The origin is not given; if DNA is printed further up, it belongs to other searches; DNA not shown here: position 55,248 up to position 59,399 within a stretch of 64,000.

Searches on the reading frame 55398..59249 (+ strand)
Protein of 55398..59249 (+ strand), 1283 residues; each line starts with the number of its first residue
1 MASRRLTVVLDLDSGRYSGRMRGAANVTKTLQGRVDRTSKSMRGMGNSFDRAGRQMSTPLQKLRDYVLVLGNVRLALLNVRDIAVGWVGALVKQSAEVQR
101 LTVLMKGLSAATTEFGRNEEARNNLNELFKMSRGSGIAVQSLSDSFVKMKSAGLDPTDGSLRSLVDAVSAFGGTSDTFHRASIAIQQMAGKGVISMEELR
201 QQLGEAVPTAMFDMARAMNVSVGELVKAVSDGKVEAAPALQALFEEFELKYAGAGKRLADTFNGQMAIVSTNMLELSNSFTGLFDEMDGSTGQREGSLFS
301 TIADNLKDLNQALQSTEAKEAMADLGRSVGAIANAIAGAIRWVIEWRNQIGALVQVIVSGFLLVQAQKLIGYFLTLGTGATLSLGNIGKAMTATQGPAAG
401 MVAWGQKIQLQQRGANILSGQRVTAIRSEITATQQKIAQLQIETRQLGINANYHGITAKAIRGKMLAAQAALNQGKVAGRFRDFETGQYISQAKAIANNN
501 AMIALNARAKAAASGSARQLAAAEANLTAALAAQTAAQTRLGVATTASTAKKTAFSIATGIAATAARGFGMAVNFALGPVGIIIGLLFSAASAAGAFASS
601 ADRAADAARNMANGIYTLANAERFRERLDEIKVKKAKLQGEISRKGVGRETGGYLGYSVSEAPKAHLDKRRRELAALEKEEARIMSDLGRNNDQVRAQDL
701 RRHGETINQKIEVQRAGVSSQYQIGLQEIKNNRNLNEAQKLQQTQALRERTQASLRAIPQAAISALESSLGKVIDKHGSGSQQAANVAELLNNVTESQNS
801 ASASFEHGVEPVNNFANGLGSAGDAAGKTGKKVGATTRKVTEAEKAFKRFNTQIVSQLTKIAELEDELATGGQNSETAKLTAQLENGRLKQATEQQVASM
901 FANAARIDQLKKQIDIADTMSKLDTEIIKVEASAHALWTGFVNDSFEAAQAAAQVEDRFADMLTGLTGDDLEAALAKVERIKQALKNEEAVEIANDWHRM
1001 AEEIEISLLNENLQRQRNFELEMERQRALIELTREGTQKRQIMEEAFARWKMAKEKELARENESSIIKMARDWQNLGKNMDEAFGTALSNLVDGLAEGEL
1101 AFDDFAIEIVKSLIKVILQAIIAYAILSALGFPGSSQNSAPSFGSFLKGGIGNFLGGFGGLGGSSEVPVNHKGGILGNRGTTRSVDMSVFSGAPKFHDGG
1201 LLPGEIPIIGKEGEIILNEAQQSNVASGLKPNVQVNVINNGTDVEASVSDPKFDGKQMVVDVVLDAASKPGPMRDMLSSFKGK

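Call 10: search_protein_families(library=phrogs, proteins=[window:55398-59249:+], max_evalue=0.00001)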
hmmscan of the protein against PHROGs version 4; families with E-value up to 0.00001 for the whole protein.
window:55398-59249:+ (1283 aa): 7 families
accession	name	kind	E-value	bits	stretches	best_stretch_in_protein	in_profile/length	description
phrog_1292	-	tail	7.3e-74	250.2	1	38-442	215-601/1523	tail length tape measure protein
phrog_1768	-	lysis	5.7e-63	214.2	2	49-356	36-337/1577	endolysin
phrog_2335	-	tail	9.6e-29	101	2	25-521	425-812/1536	tail length tape measure protein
phrog_339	-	tail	9.1e-27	94.7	1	4-1250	7-1079/1123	tail length tape measure protein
phrog_1716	-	tail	2.1e-15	57.3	1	824-1252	499-897/943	tail length tape measure protein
phrog_18891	-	tail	1.5e-12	47.3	1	154-314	329-481/1191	tail length tape measure protein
phrog_973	-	tail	3e-10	39.6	1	4-645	48-635/1465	tail length tape measure protein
